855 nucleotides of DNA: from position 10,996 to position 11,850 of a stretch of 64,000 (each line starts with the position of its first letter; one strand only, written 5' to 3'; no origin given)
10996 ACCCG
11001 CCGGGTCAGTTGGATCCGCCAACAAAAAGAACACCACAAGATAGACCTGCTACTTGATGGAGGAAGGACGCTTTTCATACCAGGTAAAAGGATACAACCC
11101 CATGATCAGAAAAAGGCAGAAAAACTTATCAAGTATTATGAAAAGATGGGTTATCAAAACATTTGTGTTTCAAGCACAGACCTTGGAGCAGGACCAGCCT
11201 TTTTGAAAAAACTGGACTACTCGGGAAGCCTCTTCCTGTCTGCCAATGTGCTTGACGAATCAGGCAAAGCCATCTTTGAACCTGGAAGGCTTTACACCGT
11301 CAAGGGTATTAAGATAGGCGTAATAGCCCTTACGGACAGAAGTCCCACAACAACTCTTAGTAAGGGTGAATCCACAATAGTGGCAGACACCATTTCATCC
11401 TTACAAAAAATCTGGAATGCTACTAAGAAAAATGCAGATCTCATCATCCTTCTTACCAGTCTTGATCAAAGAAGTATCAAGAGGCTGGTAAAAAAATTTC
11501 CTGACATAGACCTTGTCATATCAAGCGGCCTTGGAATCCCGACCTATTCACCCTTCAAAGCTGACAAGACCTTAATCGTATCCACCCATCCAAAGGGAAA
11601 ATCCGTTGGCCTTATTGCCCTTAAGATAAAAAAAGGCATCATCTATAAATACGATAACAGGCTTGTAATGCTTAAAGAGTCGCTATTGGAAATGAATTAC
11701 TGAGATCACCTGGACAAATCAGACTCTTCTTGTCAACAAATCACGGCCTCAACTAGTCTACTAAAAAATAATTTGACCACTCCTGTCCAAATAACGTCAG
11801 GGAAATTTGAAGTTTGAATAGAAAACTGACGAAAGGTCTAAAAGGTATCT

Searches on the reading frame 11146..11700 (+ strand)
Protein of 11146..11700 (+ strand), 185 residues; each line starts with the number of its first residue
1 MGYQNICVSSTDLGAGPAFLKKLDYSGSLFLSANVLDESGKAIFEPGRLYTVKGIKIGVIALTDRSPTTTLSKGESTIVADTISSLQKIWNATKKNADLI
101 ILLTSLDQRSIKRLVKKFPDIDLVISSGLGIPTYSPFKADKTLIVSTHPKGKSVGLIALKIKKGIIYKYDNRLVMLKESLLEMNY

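Call 25: search_protein_families(library=pfam, proteins=[window:11146-11700:+], max_evalue=1)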
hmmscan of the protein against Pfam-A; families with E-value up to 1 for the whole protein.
window:11146-11700:+ (185 aa): 1 family
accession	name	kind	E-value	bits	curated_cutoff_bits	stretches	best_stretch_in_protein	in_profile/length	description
PF24964.1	DUF7769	-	0.19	11.8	27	1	61-97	12-52/55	Domain of unknown function (DUF7769)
